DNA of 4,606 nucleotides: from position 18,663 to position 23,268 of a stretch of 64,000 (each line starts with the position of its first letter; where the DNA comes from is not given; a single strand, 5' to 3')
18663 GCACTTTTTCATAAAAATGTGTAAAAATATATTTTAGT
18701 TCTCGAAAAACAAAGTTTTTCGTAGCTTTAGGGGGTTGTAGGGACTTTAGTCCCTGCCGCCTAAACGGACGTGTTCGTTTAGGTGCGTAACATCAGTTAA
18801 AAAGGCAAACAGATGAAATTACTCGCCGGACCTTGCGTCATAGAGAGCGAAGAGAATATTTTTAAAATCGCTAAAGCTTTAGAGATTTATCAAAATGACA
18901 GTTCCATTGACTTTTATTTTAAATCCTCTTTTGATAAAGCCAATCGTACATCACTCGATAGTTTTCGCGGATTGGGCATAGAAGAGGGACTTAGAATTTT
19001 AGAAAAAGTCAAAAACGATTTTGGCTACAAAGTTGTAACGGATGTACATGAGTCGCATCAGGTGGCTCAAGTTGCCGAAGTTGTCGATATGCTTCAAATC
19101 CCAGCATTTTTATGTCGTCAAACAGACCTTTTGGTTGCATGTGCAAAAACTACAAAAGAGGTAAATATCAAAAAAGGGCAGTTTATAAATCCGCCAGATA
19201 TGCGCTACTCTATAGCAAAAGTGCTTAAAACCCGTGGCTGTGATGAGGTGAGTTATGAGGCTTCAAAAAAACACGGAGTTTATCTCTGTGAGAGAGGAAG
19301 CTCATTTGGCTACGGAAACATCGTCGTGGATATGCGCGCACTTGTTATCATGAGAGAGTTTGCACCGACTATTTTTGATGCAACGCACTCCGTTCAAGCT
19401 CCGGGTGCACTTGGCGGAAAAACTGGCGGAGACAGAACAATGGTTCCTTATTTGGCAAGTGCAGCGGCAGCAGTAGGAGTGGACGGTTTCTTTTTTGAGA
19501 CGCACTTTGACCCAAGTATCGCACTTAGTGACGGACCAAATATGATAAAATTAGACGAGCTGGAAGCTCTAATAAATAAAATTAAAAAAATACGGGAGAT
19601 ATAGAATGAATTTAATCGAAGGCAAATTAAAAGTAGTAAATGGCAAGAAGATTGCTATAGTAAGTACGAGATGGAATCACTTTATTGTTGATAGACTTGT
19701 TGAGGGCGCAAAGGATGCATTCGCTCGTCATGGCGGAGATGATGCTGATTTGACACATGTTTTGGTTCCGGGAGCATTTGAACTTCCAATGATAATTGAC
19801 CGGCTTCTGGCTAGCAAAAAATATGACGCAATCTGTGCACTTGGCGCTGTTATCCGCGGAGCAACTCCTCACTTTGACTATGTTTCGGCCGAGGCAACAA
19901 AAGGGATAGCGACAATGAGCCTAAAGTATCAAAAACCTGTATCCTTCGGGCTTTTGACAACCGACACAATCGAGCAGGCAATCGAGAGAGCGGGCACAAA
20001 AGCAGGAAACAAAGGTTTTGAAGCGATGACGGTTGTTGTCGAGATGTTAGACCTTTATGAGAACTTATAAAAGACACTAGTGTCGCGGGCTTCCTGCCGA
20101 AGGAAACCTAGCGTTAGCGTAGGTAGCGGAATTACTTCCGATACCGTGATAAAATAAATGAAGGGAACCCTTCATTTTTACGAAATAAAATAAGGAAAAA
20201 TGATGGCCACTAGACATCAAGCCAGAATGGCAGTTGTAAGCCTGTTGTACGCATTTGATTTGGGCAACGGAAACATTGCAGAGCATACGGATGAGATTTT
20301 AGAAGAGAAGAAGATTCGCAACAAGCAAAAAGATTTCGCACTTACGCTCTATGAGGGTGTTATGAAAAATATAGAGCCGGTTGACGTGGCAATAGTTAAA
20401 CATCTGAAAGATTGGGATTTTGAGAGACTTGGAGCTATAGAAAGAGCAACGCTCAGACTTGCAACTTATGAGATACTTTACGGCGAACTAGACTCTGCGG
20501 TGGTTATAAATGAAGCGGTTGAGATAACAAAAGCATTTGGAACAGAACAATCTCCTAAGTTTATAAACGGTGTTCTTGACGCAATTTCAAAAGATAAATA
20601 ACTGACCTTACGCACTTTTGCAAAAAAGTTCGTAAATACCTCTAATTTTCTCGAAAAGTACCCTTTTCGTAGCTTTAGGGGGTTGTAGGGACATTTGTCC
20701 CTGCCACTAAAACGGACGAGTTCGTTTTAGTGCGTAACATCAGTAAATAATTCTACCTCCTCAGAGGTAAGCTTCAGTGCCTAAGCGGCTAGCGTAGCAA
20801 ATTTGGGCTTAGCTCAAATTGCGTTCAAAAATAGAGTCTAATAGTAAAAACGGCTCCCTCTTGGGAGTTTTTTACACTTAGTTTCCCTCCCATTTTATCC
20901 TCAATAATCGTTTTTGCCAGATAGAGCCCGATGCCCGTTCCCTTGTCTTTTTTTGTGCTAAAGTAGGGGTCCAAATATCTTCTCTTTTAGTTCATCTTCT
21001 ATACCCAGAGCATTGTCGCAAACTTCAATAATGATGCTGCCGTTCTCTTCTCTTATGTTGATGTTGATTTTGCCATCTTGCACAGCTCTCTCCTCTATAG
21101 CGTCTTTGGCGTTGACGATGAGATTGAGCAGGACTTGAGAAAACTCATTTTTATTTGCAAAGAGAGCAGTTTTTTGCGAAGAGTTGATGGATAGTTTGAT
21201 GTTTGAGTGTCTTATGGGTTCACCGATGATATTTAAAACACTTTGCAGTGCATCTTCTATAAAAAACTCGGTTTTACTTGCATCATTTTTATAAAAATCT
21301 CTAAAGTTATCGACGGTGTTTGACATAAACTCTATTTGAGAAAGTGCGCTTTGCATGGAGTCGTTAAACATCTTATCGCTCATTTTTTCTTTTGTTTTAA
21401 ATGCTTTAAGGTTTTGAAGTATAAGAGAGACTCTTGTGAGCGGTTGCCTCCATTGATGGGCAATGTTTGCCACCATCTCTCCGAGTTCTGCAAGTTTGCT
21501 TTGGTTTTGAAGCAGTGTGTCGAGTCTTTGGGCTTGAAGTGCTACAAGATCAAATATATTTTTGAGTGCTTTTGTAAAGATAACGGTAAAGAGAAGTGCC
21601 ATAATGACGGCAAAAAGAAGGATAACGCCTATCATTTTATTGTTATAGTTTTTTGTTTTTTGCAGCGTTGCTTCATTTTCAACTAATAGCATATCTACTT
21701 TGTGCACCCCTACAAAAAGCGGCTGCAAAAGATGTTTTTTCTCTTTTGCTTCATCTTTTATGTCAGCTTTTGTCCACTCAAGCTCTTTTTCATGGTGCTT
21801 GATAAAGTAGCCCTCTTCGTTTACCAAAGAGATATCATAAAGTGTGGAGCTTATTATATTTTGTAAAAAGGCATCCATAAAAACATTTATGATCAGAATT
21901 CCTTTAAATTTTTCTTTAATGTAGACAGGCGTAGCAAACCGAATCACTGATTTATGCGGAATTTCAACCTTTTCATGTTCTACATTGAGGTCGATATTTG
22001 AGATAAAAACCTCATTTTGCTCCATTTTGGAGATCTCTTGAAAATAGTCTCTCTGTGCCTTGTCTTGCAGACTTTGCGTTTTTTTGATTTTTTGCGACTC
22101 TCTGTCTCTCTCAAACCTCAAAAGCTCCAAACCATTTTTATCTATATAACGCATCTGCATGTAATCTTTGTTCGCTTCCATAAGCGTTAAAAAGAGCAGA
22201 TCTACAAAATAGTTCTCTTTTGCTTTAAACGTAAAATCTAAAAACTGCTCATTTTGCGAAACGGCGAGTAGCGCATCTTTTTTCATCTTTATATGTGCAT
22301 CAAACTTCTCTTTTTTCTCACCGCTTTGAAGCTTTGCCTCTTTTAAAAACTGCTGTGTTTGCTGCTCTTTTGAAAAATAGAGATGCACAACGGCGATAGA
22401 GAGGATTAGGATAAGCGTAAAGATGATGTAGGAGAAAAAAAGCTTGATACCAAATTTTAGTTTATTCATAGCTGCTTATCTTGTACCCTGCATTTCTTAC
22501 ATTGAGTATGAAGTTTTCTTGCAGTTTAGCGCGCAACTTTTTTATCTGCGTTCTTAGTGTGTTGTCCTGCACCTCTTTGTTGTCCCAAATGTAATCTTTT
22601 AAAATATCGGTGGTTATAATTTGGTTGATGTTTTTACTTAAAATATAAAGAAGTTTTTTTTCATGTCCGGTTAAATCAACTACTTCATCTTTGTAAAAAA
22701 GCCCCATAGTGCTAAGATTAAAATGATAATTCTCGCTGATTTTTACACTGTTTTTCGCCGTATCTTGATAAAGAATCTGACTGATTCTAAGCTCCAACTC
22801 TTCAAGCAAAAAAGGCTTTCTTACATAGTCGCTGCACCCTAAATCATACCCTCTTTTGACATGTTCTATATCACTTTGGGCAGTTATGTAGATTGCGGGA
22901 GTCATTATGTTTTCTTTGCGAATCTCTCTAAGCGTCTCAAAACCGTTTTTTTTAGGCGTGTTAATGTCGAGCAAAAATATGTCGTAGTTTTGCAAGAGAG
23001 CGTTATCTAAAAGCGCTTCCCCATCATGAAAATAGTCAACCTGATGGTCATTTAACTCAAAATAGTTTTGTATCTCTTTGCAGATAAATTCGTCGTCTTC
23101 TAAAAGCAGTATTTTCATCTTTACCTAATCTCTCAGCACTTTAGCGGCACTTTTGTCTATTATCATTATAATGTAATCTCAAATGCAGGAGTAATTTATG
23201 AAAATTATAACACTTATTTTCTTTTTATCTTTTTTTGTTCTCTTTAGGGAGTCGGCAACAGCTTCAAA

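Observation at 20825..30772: Candidate undescribed regulon: two-component system + exported YyaL thioredoxin-domain protein + RND efflux pump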

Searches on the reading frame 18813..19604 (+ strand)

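Call 6: search_protein_families(library=pfam, proteins=[window:18813-19604:+])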
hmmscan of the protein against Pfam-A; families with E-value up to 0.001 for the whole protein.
window:18813-19604:+ (263 aa): 1 family
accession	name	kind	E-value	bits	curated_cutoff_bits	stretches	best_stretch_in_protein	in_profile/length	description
PF00793.26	DAHP_synth_1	-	1.9e-60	204.5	25.5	1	3-260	20-264/270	DAHP synthetase I family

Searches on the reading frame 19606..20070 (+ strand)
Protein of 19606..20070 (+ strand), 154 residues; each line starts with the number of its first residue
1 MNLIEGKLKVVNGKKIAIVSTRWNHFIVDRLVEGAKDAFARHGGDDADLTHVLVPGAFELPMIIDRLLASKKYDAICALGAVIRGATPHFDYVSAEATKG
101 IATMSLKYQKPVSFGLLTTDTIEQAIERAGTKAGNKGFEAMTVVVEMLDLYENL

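Call 6: search_protein_families(library=pfam, proteins=[window:19606-20070:+])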
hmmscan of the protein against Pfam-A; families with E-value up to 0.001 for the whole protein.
window:19606-20070:+ (154 aa): 1 family
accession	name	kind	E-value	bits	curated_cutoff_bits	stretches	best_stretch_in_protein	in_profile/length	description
PF00885.24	DMRL_synthase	-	6.3e-55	185.3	26.7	1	14-151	2-138/139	6,7-dimethyl-8-ribityllumazine synthase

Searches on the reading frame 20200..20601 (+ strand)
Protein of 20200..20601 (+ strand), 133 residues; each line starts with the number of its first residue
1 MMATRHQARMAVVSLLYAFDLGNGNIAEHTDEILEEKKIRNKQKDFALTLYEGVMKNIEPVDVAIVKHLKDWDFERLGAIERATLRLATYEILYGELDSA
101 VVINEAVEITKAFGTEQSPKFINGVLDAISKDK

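Call 6: search_protein_families(library=pfam, proteins=[window:20200-20601:+])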
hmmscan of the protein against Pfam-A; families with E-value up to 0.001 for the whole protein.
window:20200-20601:+ (133 aa): 1 family
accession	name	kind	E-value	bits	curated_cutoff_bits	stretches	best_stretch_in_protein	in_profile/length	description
PF01029.23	NusB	-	7.6e-32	110.9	23.1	1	6-131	1-133/133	NusB family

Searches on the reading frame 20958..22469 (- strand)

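Call 6: search_protein_families(library=pfam, proteins=[window:20958-22469:-])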
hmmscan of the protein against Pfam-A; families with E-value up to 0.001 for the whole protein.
window:20958-22469:- (503 aa): 3 families
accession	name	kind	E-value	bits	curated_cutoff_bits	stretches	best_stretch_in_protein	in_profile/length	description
PF21623.3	HK_sensor_dom_bact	-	1.7e-18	67.2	27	1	71-234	33-200/253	Bacterial histidine kinase, sensor domain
PF00512.31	HisKA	-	2.5e-07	31.1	26.9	1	329-397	2-65/66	His Kinase A (phospho-acceptor) domain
PF02518.31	HATPase_c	-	4.1e-06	27.6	26.4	1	441-501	4-60/111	Histidine kinase-, DNA gyrase B-, and HSP90-like ATPase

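Call 7: search_protein_families(library=ncbifam, proteins=[window:20958-22469:-], max_evalue=0.00001)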
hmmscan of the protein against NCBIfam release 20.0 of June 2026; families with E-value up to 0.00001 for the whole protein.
window:20958-22469:- (503 aa): 28 families (the best 25 are shown)
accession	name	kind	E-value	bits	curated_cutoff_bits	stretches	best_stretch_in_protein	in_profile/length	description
NF008468.0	PRK11360.1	equivalog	9.6e-22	77.1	646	1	313-501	380-563/616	two-component system sensor histidine kinase AtoS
NF047497.1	HK_LIC_12097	equivalog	7.7e-16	57.8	500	1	325-502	146-321/367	LIC_12097 family sensor histidine kinase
NF007688.0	PRK10364.1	equivalog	6.8e-15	54.7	479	1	270-501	188-406/460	two-component system sensor histidine kinase ZraS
NF053867.1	SprKinKinDBac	equivalog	4.4e-13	48.5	775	1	137-502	122-453/500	sporulation kinase KinD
NF040750.1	tetrathio_HK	equivalog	7e-13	47.9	750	1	280-501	287-509/555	tetrathionate respiration histidine kinase TtrS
NF046044.1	PnpS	equivalog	9.7e-13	47.9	400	1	331-499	172-338/390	two-component system histidine kinase PnpS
NF049962.1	HisKinFlgSCampy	equivalog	4e-12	45.7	600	1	323-493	126-290/338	fla regulon two-component system sensor histidine kinase FlgS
TIGR02916.1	PEP_his_kin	equivalog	7.4e-12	44.6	300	1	311-501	457-635/679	XrtA/PEP-CTERM system histidine kinase PrsK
NF052574.1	HisKinEspCMyxo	equivalog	3.1e-11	42.2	1200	1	313-502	401-591/785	serine histidine kinase EspC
TIGR02966.1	phoR_proteo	equivalog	3.9e-11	42.6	334.2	1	331-493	116-276/333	phosphate regulon sensor histidine kinase PhoR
NF041777.1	sens_FixL_Rhizob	equivalog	4.2e-11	42.2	850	1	313-501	246-436/485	sensor protein FixL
NF033792.0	ActS_PrrB_HisK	equivalog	5.7e-11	41.9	350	1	277-501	150-364/423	ActS/PrrB/RegB family redox-sensitive histidine kinase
NF006800.0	PRK09303.1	equivalog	7.5e-11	41.6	342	1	324-499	146-326/383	histidine kinase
NF052573.1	HisKinEspAMyxo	equivalog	1.3e-10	40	1400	1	314-502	369-565/755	serine histidine kinase EspA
NF038348.1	T2SS_HK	subfamily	1.3e-09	37.1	450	1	384-502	413-527/574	histidine kinase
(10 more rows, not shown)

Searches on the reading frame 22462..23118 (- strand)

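Call 6: search_protein_families(library=pfam, proteins=[window:22462-23118:-])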
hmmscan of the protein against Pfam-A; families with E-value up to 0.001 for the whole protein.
window:22462-23118:- (218 aa): 2 families
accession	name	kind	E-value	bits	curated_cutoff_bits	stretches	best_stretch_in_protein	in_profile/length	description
PF00072.30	Response_reg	-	3.6e-22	79.1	30.2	1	3-112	1-110/111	Response regulator receiver domain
PF00486.34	Trans_reg_C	-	1.4e-14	54.3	26.2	1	145-213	2-76/77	Transcriptional regulatory protein, C terminal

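Call 7: search_protein_families(library=ncbifam, proteins=[window:22462-23118:-], max_evalue=0.00001)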
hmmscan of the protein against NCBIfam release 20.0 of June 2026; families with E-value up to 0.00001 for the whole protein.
window:22462-23118:- (218 aa): 77 families (the best 25 are shown)
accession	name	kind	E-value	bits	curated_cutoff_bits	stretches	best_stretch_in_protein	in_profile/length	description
NF051850.1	RespRegRprY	equivalog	1.1e-34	119.9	370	1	1-213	5-225/234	response regulator transcription factor RprY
TIGR01387.1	cztR_silR_copR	subfamily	2.3e-30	105.9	279.2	1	3-213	1-217/218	heavy metal response regulator transcription factor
NF007928.2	PRK10643.1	equivalog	4.3e-30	105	330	1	1-213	1-215/216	two-component system response regulator PmrA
NF000402.1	vanR-B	exception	6.9e-30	104.1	480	1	2-214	4-216/219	vancomycin resistance response regulator transcription factor VanR-B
NF053854.1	RespRegPhoBBctds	equivalog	8.9e-29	100.4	270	1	3-212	1-222/225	two-component system response regulator PhoB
NF008296.0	PRK11083.1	equivalog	1.1e-28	100.2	273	1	2-201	5-207/228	two-component system response regulator CreB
NF040689.1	MtrAB_MtrA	equivalog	2.5e-28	98.9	300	1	3-214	1-218/219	MtrAB system response regulator MtrA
NF041734.1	resp_reg_RppA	equivalog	3.9e-28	98.4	250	1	1-214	1-227/229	two-component system response regulator RppA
NF041733.1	resp_reg_CseB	equivalog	1.1e-26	93.6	350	1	2-215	2-227/228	two-component system response regulator CseB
NF045991.1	RespRegCtrARhodob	equivalog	1.7e-26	93.4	350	1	1-212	1-219/224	response regulator transcription factor CtrA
NF008034.0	PRK10766.1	equivalog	2.1e-26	92.8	275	1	2-215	4-227/231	two-component system response regulator TorR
NF008567.0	PRK11517.1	equivalog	3e-26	92.2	353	1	1-215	1-219/223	response regulator transcription factor HprR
NF008199.0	PRK10955.1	equivalog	3.4e-25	89.3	341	1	2-201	3-210/232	envelope stress response regulator transcription factor CpxR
NF007663.1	PRK10336.1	equivalog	1.1e-24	87.4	345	1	1-214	1-216/219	quorum sensing response regulator transcription factor QseB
NF045944.1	ResRegRpaBCyano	equivalog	2.4e-24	86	330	1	5-214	2-227/229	response regulator transcription factor RpaB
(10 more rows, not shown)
